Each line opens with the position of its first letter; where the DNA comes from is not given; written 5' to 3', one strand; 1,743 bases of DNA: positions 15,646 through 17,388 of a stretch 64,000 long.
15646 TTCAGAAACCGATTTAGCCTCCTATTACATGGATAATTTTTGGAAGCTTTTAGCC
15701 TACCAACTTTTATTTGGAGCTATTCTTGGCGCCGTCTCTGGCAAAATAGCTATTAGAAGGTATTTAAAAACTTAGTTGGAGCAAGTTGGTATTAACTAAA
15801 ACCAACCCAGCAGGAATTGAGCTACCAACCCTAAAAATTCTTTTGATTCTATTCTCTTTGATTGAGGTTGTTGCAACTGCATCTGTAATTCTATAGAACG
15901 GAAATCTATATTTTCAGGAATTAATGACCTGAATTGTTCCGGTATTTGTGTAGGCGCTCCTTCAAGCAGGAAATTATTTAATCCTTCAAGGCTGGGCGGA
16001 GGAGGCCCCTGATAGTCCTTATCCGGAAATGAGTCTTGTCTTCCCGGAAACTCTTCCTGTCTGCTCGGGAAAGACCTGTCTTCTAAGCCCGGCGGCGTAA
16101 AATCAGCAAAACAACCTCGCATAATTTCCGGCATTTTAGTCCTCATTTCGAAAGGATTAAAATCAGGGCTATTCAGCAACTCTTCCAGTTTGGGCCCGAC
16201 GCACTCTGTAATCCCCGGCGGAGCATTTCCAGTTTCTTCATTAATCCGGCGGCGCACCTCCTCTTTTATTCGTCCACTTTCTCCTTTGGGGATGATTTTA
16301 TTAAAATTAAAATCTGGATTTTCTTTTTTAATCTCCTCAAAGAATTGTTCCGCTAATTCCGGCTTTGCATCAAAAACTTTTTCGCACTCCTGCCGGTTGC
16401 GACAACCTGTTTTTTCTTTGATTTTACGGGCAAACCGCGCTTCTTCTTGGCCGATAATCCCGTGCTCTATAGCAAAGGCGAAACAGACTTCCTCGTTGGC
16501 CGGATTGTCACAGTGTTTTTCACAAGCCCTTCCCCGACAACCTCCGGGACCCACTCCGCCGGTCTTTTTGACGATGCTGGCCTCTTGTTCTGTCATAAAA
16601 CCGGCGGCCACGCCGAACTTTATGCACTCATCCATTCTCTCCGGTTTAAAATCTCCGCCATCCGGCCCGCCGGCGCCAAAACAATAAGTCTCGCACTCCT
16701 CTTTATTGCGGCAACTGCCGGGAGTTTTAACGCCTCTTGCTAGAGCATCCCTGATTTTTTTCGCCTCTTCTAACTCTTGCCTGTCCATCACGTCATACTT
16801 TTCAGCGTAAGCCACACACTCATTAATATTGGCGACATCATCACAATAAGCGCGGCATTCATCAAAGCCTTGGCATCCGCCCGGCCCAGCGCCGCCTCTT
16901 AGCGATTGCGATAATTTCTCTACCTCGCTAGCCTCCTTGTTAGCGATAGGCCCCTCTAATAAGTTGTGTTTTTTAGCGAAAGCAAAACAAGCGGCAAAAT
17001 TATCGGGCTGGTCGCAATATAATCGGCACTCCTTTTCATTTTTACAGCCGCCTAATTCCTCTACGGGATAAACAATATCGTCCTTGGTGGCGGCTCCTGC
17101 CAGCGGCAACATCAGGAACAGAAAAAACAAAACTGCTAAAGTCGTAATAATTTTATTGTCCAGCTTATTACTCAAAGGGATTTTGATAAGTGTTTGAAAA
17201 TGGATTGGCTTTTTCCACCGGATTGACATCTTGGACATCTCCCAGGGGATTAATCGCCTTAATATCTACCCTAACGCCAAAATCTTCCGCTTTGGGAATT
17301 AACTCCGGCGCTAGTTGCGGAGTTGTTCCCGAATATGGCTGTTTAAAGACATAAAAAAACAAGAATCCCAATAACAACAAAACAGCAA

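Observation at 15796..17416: Secreted protein built from five tandem four-cysteine modules, with an overlapping upstream small ORF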

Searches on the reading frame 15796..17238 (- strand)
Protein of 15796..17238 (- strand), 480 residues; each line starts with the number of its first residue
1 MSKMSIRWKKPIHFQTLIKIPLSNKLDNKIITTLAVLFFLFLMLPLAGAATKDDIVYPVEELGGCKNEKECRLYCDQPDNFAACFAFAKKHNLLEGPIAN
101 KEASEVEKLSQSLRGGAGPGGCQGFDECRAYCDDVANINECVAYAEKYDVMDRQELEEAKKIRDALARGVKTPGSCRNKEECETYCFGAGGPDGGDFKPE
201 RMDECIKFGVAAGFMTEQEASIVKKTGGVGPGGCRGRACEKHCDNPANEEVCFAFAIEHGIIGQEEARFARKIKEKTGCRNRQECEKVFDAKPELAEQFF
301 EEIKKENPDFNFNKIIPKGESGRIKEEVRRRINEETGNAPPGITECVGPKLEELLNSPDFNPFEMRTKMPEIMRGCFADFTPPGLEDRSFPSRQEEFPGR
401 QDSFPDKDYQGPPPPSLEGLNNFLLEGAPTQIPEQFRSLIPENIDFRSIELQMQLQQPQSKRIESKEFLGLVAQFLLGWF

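Call 4: search_protein_families(library=pfam, proteins=[window:15796-17238:-], max_evalue=10)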
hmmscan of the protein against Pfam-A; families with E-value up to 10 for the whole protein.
window:15796-17238:- (480 aa): 3 families
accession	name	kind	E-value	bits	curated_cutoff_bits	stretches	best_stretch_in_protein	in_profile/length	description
PF25052.1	AtDEF-like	-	0.19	12.5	25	2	33-90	8-71/79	Defensin-like family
PF06567.16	Neural_ProG_Cyt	-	0.55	10.9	29.4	1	240-284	42-86/120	Neural chondroitin sulphate proteoglycan cytoplasmic domain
PF20056.4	DUF6455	-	3.2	8.3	23.7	0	267-297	37-67/85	Family of unknown function (DUF6455)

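Call 5: find_homologous_proteins(query=window:15796-17238:-, max_evalue=0.001)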
Query window:15796-17238:- (480 aa): 239 proteins with E <= 0.001 among 8000 candidates; the best 120 are listed.
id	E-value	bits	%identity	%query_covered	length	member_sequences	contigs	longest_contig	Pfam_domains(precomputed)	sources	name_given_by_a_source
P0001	0.0e+0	1109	100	99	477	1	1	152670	-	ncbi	-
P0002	2.5e-112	395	40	56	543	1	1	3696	-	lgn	-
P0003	7.6e-106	373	45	55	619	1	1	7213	-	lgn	-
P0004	1.0e-102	363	38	52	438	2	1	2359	-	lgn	-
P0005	4.8e-100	354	36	55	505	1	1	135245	-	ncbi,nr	ncbi:hypothetical protein MYX06_01060 [Patescibacteria group bacterium AH-259-L05]|nr:hypothetical p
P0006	1.5e-96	343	42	50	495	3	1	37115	-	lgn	-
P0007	3.5e-96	341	39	57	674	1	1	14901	-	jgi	jgi:uncharacterized protein YutE (UPF0331/DUF86 family)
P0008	3.0e-93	332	35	50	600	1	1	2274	-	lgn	-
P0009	3.8e-92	328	39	55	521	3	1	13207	-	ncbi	-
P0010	5.9e-92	327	43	51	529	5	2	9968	PF25052.2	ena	-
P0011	4.5e-85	305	41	55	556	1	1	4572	-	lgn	-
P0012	1.6e-83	300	37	70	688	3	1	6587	-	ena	-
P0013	2.3e-83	299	35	56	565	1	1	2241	-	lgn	-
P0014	4.9e-83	298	43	80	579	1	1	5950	-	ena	-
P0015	2.7e-82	296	35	55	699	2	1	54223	-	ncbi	-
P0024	2.5e-79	286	40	53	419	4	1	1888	PF25052.2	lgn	-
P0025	1.0e-78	284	34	83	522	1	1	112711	-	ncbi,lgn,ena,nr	ncbi:MAG: hypothetical protein G01um101430_221 [Parcubacteria group bacterium Gr01-1014_30]|nr:MAG: 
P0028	4.4e-78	282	30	89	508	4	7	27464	-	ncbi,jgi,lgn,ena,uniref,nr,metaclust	ncbi:hypothetical protein A3A21_03840 [Candidatus Jorgensenbacteria bacterium RIFCSPLOWO2_01_FULL_45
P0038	2.1e-75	273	30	61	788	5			PF07648.21,PF00050.27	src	-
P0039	2.2e-75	273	32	59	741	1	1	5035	PF00050.27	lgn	-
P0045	1.4e-74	270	39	74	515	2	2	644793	-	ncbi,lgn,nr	ncbi:MAG: hypothetical protein HYS87_01130 [Candidatus Colwellbacteria bacterium]|nr:hypothetical pr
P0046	1.6e-74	270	37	51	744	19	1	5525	PF07648.21,PF00050.27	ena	-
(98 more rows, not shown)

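Call 6: search_solved_structures(query=window:15796-17238:-, max_evalue=10)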
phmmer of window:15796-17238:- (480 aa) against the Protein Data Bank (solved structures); distinct sequences matched with E-value up to 10: 0.

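Call 10: find_encoding_contigs(protein=P0001, flank=6000, max_places=3)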
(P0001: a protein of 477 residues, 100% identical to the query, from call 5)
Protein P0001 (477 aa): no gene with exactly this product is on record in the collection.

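Call 11: find_encoding_contigs(protein=P0005, flank=5000, max_places=2)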
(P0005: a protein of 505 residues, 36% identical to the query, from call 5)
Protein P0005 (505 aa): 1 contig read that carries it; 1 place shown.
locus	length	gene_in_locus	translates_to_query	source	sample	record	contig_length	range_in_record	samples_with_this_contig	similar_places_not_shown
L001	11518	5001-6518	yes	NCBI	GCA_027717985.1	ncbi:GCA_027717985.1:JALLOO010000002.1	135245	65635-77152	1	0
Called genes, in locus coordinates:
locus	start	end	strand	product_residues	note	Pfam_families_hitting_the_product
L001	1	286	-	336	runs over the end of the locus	PF00231:ATP-synt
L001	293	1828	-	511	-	PF02874:ATP-synt_ab_N, PF00006:ATP-synt_ab, PF00306:ATP-synt_ab_C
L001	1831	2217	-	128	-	PF00213:OSCP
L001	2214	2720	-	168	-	PF00430:ATP-synt_B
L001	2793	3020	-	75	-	PF00137:ATP-synt_C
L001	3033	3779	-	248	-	PF00119:ATP-synt_A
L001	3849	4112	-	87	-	PF09527:ATPase_gene1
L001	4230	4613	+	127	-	-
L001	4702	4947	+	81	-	-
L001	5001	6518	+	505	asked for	-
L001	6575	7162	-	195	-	-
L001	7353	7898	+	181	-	PF04116:FA_hydroxylase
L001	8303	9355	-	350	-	PF00437:T2SSE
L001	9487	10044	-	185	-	PF08207:EFP_N, PF01132:EFP, PF09285:Elong-fact-P_C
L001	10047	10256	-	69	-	PF01084:Ribosomal_S18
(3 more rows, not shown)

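Call 12: find_encoding_contigs(protein=P0025, flank=5000, max_places=2)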
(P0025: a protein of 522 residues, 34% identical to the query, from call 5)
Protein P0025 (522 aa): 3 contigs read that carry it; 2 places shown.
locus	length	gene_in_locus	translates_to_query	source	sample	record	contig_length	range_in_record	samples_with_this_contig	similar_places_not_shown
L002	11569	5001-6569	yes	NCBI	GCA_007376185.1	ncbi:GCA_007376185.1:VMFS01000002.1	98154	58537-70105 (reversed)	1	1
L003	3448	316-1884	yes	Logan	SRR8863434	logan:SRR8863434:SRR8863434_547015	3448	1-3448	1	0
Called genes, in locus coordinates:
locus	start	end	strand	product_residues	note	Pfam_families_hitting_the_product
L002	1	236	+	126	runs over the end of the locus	-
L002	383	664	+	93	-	PF03477:ATP-cone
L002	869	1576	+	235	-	PF00376:MerR, PF12728:HTH_17, PF13411:MerR_1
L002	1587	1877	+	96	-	PF14213:DUF4325 (weak)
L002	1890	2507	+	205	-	PF12385:Peptidase_C70, PF13529:Peptidase_C39_2, PF03412:Peptidase_C39 (faint), PF11814:DUF3335 (faint)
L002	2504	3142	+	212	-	-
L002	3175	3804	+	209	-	PF01936:NYN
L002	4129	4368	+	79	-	-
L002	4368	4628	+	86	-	PF11373:DUF3175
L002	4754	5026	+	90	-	-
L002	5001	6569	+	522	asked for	-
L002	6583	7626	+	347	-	PF10648:Gmad2, PF00050:Kazal_1, PF07648:Kazal_2 (weak)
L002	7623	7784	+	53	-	-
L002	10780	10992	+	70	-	-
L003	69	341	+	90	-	-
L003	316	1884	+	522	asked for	-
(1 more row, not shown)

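Call 13: find_encoding_contigs(protein=P0045, flank=5000, max_places=2)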
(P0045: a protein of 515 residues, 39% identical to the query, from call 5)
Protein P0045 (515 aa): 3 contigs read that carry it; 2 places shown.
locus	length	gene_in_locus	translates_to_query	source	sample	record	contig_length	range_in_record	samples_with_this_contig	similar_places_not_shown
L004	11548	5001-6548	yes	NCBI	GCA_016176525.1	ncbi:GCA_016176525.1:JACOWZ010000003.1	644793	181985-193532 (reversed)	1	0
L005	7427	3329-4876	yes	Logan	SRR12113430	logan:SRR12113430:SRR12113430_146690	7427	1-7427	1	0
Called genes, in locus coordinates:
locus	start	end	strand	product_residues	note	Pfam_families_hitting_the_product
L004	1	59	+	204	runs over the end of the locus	PF00574:CLP_protease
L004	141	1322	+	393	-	PF00579:tRNA-synt_1b, PF22421:SYY_C-terminal (weak), PF01479:S4 (weak)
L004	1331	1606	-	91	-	-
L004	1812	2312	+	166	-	-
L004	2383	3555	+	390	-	PF02771:Acyl-CoA_dh_N, PF02770:Acyl-CoA_dh_M, PF00441:Acyl-CoA_dh_1, PF08028:Acyl-CoA_dh_2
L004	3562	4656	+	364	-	PF00989:PAS, PF13188:PAS_8 (weak), PF08448:PAS_4, PF13426:PAS_9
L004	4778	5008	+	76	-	-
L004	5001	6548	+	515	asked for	-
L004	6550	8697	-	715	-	PF17191:RecG_wedge, PF01336:tRNA_anti-codon (weak), PF04851:ResIII, PF00270:DEAD, PF00271:Helicase_C, PF19833:RecG_dom3_C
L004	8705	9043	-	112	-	PF01329:Pterin_4a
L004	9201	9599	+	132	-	PF14325:DUF4383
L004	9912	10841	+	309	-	PF03741:TerC (weak), PF04332:DUF475, PF03741:TerC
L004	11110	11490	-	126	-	-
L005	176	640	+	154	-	-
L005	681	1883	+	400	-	PF02771:Acyl-CoA_dh_N, PF02770:Acyl-CoA_dh_M, PF00441:Acyl-CoA_dh_1, PF08028:Acyl-CoA_dh_2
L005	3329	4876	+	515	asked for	-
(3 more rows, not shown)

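Call 16: find_related_loci(query=window:15796-17175:-, collection=genome_contigs, flank=4000)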
Query window:15796-17175:- (459 aa) in genome_contigs; peptide patterns used: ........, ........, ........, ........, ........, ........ (x = any residue, [..] = any of these).
75 stretches matched a pattern; 1 encode a relative of the query (tblastn E <= 1e-3); 1 distinct loci.
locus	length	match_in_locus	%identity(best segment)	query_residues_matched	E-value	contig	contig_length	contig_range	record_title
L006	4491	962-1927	33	2-288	2e-26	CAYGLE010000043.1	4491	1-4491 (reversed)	MAG TPA_asm: uncultured Candidatus Saccharibacteria bacterium isolate ERP113451_co3_98 genome assembly, contig: NODE_202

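Call 26: predict_structure(alignment_id=A1)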
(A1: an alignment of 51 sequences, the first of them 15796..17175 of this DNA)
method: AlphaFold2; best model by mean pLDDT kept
length: 459 residues; sequences in the alignment: 51
mean_pLDDT: 77.6   pTM: 0.60
mean pLDDT of the five models: 77.6, 76.3, 74.7, 74.5, 73.5
residues with pLDDT >= 90: 190; 70-90: 145; 50-70: 37; < 50: 87
segments of 3 or more residues with pLDDT < 50: 1-3, 367-376, 378-412, 418-420, 429-459
pLDDT, mean of each block of 10 residues (from residue 1): 63 81 58 92 96 91 93 86 89 91 90 97 95 94 98 95 82 75 96 92 92 88 92 94 89 89 87 88 86 68 83 87 94 88 84 91 59 44 40 36 31 48 51 40 33 32
secondary structure, 60 per line:
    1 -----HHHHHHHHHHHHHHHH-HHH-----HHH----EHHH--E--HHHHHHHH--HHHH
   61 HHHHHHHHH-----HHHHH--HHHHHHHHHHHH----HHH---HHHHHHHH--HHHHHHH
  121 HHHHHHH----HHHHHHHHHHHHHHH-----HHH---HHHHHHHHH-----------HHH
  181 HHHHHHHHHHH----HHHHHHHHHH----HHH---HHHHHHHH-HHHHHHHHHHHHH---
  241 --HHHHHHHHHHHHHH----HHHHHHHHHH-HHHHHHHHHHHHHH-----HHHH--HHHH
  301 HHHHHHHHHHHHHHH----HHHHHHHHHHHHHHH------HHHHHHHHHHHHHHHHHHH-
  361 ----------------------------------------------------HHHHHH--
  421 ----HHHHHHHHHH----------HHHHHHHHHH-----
elements in order: H6-21 H47-54 H57-69 H75-79 H82-93 H104-111 H114-127 H132-146 H158-166 H178-191 H196-205 H216-223 H225-237 H243-256 H261-270 H272-285 H291-294 H297-315 H320-334 H341-359 H413-418 H425-434 H445-454

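Call 32: search_protein_families(library=ncbifam, proteins=[window:15796-17175:-], max_evalue=1)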
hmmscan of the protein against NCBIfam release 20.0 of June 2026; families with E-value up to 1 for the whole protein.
window:15796-17175:- (459 aa): 0 families
